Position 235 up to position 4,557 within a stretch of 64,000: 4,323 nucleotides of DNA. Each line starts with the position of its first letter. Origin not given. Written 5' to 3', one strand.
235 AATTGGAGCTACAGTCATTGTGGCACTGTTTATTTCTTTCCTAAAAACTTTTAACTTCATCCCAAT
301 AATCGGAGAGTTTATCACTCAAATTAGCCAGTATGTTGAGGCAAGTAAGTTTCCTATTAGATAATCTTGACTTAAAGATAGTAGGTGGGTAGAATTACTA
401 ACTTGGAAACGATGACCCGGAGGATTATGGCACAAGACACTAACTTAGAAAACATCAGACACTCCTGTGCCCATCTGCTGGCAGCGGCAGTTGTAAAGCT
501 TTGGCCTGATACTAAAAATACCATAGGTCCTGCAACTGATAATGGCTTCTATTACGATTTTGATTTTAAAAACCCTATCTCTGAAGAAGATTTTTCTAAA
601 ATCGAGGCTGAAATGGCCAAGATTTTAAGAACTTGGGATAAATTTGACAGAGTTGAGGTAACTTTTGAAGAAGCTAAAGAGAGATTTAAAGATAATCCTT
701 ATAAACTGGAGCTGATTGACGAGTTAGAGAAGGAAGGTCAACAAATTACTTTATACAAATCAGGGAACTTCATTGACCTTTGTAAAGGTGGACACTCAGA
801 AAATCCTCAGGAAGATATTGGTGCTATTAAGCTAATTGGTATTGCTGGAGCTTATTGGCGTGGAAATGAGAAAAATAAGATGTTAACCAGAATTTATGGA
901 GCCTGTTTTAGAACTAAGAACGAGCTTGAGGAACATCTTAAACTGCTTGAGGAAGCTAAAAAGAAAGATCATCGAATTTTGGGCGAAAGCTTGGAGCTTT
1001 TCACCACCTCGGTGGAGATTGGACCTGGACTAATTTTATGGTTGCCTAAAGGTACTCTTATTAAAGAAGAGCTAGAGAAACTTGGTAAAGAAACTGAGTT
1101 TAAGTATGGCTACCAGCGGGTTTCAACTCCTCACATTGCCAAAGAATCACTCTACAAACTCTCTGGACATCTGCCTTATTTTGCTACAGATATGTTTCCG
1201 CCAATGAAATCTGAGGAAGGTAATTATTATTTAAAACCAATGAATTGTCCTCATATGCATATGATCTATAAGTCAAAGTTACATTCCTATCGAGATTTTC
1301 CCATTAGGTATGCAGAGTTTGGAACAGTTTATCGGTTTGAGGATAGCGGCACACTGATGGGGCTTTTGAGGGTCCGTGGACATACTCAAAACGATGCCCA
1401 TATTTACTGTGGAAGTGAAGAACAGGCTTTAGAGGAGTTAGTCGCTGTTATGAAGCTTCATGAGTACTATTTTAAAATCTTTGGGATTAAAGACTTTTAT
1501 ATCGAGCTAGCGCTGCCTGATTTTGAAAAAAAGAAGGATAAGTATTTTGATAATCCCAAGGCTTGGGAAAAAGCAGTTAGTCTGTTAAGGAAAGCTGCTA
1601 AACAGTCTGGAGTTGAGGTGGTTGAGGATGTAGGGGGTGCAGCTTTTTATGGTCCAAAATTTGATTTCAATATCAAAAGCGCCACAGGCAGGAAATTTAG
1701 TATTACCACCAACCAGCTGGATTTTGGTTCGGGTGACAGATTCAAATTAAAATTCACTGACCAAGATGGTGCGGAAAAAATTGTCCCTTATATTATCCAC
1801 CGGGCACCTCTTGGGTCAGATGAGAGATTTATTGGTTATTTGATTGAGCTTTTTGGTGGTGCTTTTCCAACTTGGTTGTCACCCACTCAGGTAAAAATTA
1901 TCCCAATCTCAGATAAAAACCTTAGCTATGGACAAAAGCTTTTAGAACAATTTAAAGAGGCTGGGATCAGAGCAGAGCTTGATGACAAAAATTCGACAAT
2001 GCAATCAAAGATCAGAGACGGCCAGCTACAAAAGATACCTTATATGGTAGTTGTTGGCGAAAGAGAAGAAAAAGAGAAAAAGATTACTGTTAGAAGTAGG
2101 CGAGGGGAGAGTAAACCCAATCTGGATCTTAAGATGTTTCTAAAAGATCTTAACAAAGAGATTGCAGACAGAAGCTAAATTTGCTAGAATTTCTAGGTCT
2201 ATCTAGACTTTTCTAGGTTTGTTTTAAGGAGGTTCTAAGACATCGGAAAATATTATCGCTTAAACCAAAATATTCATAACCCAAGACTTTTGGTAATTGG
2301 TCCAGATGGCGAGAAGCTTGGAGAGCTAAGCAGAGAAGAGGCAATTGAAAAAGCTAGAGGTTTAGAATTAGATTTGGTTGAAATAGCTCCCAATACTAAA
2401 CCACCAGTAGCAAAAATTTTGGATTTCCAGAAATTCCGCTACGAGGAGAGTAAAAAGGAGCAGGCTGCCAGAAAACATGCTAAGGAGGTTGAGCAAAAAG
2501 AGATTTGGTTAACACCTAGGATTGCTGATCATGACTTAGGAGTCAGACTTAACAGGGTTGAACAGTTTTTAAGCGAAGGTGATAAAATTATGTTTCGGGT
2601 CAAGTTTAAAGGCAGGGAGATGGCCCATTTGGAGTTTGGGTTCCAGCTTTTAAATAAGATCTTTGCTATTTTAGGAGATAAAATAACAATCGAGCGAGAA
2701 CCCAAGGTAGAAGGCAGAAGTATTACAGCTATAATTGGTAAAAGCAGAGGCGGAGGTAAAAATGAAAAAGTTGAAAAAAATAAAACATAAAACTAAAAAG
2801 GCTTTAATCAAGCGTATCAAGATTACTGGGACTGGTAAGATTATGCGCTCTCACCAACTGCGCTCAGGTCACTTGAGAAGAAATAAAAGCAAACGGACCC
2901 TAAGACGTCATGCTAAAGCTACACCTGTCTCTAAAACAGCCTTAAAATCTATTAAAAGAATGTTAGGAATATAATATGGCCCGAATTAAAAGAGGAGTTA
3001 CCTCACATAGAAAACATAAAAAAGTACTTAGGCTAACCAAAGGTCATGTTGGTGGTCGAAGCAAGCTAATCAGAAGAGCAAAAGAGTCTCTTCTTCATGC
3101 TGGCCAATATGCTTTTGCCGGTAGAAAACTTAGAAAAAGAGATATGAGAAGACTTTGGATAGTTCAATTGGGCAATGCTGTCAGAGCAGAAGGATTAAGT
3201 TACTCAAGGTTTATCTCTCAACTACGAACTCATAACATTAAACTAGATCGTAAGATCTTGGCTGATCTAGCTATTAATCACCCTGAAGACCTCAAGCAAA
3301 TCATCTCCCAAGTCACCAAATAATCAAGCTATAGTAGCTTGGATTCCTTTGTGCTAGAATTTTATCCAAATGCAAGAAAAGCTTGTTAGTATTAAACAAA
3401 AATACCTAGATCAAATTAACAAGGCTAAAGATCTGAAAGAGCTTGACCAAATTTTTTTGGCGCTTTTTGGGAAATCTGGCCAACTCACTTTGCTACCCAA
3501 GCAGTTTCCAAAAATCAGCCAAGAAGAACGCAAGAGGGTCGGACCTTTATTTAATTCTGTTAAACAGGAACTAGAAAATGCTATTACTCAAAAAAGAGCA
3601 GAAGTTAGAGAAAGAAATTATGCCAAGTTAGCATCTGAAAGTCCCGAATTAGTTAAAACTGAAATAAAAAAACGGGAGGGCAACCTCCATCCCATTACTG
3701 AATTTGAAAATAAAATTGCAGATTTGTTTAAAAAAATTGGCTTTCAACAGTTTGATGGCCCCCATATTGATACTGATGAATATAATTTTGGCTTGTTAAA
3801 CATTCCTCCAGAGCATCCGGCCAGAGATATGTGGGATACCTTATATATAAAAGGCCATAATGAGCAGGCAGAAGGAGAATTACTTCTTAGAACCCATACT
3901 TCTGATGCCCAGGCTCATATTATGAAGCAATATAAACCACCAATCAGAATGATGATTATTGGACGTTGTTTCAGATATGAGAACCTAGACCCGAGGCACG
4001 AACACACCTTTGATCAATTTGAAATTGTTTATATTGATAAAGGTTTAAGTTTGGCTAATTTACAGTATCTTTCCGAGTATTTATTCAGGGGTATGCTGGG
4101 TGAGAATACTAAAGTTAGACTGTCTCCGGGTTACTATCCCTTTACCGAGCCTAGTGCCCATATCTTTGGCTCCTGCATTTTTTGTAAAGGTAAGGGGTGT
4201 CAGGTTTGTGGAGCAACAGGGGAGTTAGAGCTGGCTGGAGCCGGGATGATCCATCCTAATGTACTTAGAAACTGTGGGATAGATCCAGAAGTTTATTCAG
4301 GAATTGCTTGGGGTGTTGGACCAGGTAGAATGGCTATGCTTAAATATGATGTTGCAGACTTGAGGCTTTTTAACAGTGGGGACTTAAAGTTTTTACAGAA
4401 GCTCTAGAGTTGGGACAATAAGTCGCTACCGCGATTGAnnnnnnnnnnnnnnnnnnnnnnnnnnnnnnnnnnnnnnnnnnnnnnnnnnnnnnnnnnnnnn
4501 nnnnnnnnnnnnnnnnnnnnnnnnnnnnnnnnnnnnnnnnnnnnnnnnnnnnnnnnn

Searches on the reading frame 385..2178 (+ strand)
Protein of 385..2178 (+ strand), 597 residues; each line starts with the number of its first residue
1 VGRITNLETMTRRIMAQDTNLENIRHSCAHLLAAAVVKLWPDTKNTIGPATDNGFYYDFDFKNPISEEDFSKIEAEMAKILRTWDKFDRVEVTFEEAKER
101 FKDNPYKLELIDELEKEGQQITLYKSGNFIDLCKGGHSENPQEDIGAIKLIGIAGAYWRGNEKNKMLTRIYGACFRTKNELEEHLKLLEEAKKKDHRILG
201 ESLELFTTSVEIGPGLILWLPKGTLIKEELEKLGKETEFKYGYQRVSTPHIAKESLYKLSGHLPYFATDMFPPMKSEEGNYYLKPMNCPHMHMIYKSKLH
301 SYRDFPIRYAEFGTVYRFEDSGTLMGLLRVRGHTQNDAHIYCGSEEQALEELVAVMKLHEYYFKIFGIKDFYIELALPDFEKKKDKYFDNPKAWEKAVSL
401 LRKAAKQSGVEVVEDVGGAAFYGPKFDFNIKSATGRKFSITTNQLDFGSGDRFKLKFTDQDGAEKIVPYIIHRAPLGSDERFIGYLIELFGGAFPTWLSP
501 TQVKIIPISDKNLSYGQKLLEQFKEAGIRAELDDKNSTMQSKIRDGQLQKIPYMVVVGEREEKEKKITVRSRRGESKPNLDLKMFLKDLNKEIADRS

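Call 68: find_encoding_contigs(protein=window:385-2178:+, flank=10000, max_places=3)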
Protein window:385-2178:+ (597 aa): 3 contigs read that carry it; 3 places shown.
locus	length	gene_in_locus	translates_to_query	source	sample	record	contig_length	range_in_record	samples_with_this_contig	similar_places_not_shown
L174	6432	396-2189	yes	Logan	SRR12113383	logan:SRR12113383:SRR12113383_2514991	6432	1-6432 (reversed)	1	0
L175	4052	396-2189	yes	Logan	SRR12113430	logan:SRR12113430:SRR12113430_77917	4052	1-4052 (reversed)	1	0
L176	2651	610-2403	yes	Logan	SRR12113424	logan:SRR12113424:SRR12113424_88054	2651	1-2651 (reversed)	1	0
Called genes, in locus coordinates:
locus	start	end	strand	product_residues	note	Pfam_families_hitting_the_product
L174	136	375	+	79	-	PF18910:DUF5665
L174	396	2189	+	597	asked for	PF07973:tRNA_SAD, PF00587:tRNA-synt_2b, PF03129:HGTP_anticodon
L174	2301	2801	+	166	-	PF05198:IF3_N, PF00707:IF3_C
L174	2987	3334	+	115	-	PF00453:Ribosomal_L20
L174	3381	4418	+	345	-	PF02912:Phe_tRNA-synt_N, PF01409:tRNA-synt_2d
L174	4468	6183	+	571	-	PF03483:B3_4, PF03484:B5, PF17759:tRNA_synthFbeta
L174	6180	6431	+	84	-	?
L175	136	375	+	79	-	PF18910:DUF5665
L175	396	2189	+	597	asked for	PF07973:tRNA_SAD, PF00587:tRNA-synt_2b, PF03129:HGTP_anticodon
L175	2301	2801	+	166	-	PF05198:IF3_N, PF00707:IF3_C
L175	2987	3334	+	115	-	PF00453:Ribosomal_L20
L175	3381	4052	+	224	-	?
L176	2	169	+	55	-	?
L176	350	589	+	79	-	PF18910:DUF5665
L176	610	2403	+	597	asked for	PF07973:tRNA_SAD, PF00587:tRNA-synt_2b, PF03129:HGTP_anticodon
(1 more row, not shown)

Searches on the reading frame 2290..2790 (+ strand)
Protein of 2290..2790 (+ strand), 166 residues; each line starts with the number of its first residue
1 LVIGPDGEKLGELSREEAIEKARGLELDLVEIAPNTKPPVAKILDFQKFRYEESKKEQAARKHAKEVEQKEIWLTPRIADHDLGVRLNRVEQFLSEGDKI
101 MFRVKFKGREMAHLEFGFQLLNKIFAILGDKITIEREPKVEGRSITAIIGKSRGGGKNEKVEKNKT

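Call 45: search_protein_families(library=pfam, proteins=[window:2290-2790:+], max_evalue=0.001)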
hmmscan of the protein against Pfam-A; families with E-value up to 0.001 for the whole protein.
window:2290-2790:+ (166 aa): 2 families
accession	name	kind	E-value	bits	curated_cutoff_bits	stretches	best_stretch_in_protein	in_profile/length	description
PF00707.27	IF3_C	-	3.8e-25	88.1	34.8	1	67-150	1-84/86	Translation initiation factor IF-3, C-terminal domain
PF05198.21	IF3_N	-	6.2e-22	78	26.9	1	2-59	12-69/70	Translation initiation factor IF-3, N-terminal domain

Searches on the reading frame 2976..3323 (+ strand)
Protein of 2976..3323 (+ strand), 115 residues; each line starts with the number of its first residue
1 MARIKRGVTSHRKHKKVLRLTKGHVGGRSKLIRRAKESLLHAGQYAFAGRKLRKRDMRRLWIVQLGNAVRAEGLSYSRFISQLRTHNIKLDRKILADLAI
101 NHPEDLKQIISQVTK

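Call 45: search_protein_families(library=pfam, proteins=[window:2976-3323:+], max_evalue=0.001)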
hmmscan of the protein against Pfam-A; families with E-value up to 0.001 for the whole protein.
window:2976-3323:+ (115 aa): 1 family
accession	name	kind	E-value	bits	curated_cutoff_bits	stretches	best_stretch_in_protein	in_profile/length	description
PF00453.23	Ribosomal_L20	-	1.9e-37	128.1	30.8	1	3-109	1-107/107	Ribosomal protein L20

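Call 77: find_encoding_contigs(protein=window:2976-3323:+, flank=10000, max_places=3)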
Protein window:2976-3323:+ (115 aa): 5 contigs read that carry it; 3 places shown.
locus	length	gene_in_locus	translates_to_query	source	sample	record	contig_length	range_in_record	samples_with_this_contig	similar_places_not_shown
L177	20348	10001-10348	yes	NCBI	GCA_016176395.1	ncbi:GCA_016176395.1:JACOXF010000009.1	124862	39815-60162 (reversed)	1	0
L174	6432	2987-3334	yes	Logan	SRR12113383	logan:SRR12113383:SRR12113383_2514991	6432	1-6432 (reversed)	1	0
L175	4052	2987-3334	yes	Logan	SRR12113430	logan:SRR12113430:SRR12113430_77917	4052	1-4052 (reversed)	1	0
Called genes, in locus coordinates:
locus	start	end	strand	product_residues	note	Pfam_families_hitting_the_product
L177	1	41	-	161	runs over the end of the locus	PF10502:Peptidase_S26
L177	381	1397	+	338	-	PF01933:CofD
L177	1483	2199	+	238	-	-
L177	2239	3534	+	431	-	PF08245:Mur_ligase_M, PF08353:MurT_C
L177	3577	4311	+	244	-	PF07685:GATase_3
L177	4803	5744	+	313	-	PF05028:PARG_cat_C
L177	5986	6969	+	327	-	-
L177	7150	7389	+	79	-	PF18910:DUF5665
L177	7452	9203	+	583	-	PF07973:tRNA_SAD, PF00587:tRNA-synt_2b, PF03129:HGTP_anticodon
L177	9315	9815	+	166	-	PF05198:IF3_N, PF00707:IF3_C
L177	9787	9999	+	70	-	PF01632:Ribosomal_L35p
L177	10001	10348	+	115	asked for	PF00453:Ribosomal_L20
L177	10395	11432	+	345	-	PF02912:Phe_tRNA-synt_N, PF01409:tRNA-synt_2d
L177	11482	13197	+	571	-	PF03483:B3_4, PF03484:B5, PF17759:tRNA_synthFbeta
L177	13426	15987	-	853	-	PF00912:Transgly, PF00905:Transpeptidase, PF17957:Big_7 (weak)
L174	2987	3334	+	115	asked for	PF00453:Ribosomal_L20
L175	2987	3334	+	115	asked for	PF00453:Ribosomal_L20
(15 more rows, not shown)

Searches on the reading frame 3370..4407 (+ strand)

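Call 45: search_protein_families(library=pfam, proteins=[window:3370-4407:+], max_evalue=0.001)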
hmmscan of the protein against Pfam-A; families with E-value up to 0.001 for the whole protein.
window:3370-4407:+ (345 aa): 2 families
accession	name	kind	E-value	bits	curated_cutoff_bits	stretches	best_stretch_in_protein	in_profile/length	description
PF01409.25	tRNA-synt_2d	-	2.5e-81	273.2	19.8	1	101-344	11-245/246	tRNA synthetases class II core domain (F)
PF02912.23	Phe_tRNA-synt_N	-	5.1e-16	58.8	22.3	1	20-83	1-64/69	Aminoacyl tRNA synthetase class II, N-terminal domain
